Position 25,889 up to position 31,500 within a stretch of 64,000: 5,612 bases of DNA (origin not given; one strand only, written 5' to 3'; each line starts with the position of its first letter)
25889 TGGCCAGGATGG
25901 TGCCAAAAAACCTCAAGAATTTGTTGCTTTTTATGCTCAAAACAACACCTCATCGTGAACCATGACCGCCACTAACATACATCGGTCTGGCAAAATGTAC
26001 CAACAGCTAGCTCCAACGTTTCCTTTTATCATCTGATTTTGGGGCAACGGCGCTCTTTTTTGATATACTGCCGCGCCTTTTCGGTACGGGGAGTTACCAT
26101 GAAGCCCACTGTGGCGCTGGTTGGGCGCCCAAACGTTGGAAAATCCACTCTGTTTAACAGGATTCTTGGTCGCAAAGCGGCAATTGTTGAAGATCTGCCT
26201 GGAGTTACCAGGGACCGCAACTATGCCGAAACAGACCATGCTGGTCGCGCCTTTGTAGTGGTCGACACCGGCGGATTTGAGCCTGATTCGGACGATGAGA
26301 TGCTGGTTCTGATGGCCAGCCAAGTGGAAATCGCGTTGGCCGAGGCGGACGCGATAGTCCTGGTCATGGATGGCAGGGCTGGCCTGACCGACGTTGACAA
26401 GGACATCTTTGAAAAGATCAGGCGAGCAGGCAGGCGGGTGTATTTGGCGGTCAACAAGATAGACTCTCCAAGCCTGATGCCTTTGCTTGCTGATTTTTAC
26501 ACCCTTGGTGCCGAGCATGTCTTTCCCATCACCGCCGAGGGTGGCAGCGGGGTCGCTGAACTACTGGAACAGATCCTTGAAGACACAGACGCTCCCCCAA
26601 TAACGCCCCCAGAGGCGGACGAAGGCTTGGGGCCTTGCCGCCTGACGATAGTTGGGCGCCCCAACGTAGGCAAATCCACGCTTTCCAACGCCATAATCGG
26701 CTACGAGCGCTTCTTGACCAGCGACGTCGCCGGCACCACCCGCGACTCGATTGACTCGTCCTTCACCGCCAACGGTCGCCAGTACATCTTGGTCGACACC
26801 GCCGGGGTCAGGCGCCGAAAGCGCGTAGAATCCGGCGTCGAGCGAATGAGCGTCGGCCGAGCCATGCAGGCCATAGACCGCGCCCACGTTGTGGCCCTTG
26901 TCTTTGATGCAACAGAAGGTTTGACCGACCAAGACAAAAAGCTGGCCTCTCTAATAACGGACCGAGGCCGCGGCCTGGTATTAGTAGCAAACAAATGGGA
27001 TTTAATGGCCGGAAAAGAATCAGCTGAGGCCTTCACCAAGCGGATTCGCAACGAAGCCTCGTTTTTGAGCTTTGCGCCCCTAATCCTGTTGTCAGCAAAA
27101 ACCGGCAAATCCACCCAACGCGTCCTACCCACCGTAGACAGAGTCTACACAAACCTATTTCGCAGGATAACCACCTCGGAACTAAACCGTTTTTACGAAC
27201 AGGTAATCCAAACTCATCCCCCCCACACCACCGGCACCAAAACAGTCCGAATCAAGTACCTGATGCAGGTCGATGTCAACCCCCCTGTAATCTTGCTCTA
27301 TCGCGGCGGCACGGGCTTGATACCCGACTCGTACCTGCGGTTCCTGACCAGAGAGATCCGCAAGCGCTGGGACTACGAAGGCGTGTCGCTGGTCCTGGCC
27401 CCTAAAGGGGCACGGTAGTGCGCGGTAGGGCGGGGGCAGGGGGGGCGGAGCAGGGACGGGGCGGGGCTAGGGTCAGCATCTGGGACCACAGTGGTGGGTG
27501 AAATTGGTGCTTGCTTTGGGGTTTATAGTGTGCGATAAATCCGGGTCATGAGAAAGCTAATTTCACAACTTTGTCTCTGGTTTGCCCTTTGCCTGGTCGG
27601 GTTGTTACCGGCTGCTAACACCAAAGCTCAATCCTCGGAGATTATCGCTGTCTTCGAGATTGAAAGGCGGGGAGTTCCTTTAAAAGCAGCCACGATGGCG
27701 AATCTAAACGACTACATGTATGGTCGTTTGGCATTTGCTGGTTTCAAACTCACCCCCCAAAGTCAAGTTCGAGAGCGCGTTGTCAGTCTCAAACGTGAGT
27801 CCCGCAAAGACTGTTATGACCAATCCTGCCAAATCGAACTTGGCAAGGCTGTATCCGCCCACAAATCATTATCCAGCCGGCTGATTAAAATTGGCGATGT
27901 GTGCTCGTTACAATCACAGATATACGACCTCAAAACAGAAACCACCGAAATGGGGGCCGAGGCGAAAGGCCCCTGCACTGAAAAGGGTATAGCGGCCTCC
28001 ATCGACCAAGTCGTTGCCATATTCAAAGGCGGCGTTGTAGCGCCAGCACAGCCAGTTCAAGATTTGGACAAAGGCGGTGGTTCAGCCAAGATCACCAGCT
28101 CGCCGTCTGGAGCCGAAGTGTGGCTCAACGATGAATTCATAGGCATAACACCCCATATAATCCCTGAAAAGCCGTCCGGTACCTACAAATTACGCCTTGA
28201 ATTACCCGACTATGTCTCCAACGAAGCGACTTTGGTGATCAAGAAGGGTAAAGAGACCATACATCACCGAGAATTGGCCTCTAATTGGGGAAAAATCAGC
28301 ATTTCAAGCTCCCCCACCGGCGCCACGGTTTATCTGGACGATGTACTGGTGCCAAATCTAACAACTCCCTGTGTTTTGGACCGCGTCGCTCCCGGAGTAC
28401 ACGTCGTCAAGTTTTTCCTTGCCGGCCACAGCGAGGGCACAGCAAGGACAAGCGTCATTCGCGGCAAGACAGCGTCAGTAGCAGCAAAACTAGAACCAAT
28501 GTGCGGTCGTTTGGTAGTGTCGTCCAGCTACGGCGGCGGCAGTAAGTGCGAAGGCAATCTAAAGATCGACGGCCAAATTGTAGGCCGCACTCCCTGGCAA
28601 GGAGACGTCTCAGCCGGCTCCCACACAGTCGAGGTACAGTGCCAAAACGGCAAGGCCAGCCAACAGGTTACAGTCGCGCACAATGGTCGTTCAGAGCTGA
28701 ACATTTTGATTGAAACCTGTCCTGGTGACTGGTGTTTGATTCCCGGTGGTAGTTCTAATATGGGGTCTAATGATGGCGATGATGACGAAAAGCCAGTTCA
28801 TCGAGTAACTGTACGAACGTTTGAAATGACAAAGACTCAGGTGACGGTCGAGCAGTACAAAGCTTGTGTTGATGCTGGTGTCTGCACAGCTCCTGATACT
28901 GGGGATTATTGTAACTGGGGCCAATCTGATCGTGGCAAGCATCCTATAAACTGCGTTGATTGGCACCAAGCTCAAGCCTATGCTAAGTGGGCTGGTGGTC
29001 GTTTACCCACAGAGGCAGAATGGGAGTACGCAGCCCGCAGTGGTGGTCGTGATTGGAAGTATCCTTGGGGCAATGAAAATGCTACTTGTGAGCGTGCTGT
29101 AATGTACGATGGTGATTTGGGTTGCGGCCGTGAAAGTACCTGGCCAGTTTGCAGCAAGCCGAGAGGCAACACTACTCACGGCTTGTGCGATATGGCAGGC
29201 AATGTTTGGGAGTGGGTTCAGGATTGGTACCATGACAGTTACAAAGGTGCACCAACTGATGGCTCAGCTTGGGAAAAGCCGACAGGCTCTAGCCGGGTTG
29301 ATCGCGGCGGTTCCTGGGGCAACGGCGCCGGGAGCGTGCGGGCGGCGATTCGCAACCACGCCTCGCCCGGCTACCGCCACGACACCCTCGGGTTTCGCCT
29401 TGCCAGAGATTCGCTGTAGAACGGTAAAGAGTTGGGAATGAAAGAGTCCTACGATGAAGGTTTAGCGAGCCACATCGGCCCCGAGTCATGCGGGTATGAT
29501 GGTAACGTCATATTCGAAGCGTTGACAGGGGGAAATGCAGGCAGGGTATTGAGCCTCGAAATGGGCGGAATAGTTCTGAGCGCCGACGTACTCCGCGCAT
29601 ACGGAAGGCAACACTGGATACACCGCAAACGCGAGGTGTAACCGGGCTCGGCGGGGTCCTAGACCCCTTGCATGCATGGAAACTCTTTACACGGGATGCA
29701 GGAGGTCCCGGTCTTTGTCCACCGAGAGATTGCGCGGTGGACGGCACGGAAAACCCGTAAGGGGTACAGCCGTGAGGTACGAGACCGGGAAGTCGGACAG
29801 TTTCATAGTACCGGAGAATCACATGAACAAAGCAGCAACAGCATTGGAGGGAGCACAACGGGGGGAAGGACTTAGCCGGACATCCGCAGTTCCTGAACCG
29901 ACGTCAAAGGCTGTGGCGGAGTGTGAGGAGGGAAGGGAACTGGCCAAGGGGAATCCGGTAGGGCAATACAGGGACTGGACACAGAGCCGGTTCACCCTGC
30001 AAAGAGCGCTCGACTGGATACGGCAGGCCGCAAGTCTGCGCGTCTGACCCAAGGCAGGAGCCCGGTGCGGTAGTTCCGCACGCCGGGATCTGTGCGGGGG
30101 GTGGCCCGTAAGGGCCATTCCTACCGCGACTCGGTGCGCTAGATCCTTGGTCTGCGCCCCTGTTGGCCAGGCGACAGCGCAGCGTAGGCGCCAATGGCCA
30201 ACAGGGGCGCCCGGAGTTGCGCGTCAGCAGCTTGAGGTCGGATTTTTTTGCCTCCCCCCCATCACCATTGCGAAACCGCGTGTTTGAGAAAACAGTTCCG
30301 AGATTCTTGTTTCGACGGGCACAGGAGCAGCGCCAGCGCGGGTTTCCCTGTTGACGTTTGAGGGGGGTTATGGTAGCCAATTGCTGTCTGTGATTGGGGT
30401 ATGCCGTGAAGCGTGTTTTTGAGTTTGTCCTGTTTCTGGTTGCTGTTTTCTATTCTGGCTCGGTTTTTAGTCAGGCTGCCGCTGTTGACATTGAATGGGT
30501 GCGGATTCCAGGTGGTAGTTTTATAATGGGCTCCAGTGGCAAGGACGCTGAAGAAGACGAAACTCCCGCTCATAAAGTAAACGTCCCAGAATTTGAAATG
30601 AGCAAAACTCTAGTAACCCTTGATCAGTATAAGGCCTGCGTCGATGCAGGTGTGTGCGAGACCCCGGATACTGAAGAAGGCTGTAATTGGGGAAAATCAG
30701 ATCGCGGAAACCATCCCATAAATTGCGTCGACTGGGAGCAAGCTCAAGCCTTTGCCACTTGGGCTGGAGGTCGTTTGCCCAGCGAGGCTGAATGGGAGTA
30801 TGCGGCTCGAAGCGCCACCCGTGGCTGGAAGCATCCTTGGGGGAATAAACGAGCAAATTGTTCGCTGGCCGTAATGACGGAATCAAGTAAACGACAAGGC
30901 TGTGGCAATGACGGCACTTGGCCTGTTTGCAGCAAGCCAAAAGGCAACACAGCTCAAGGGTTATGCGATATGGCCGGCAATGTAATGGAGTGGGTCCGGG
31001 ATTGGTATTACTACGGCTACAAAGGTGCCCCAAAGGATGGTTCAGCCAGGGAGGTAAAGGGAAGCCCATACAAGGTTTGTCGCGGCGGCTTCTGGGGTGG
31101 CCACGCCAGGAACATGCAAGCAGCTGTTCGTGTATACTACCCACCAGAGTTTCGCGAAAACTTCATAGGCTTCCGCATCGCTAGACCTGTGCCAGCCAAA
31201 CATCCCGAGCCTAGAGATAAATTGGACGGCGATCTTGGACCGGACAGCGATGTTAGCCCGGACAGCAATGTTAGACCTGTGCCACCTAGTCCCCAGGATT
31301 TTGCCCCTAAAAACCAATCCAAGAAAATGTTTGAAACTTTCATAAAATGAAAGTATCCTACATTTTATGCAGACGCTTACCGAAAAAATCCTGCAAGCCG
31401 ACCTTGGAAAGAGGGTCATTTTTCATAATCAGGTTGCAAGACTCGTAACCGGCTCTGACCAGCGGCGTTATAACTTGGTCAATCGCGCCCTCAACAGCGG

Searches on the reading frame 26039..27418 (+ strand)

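Call 8: search_protein_families(library=pfam, proteins=[window:26039-27418:+], max_evalue=0.001)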
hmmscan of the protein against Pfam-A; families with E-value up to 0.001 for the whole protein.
window:26039-27418:+ (459 aa): 13 families
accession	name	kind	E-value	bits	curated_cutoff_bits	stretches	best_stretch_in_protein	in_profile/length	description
PF01926.29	MMR_HSR1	-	6.7e-55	184.5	21.9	2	24-140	1-113/113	50S ribosome-binding GTPase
PF02421.24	FeoB_N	-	6.3e-22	78.2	27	2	24-179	2-156/156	Ferrous iron transport protein B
PF00009.33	GTP_EFTU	-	2.6e-19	70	26.5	2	232-369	54-185/188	Elongation factor Tu GTP binding domain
PF14714.11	KH_dom-like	-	4e-19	69.1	27.3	1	376-453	1-78/81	KH-domain-like of EngA bacterial GTPase enzymes, C-terminal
PF04548.22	AIG1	-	3.5e-18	66.1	27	2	201-307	2-108/212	AIG1 family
PF00350.29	Dynamin_N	-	9.4e-11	42.5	27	0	25-52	1-28/168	Dynamin family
PF03193.22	RsgA_GTPase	-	1.9e-08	34.8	30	0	23-53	107-137/174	RsgA GTPase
PF00005.33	ABC_tran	-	4.5e-05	24.5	25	0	23-47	12-36/137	ABC transporter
PF08477.19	Roc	-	6.5e-05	23.6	27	0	25-48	2-25/119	Ras of Complex, Roc, domain of DAPkinase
PF00071.28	Ras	-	6.5e-05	23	21.6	0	202-362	2-152/162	Ras family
PF03266.21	NTPase_1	-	9.5e-05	22.7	23.9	0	202-282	2-81/168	NTPase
PF19263.5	DUF5906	-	0.00013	23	27.6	0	27-77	1-54/114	Family of unknown function (DUF5906)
PF13401.12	AAA_22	-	0.00082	20.1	27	0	25-47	8-30/130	AAA domain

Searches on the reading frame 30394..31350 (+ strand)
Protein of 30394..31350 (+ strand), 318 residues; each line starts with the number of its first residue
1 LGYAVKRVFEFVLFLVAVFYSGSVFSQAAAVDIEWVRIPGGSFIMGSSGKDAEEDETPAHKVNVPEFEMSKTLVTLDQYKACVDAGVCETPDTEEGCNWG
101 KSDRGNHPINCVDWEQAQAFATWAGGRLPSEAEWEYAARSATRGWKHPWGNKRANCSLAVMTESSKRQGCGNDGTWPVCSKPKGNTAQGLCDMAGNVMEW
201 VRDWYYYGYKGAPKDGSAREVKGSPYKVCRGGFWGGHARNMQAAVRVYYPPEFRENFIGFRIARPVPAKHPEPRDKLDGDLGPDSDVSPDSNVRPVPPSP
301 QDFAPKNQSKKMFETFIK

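Call 8: search_protein_families(library=pfam, proteins=[window:30394-31350:+], max_evalue=0.001)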
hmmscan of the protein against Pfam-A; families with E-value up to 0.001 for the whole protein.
window:30394-31350:+ (318 aa): 1 family
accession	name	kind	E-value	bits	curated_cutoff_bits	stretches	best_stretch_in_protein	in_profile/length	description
PF03781.23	FGE-sulfatase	-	2.5e-54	185.1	23.3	1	34-264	4-255/255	Sulfatase-modifying factor enzyme 1-like domain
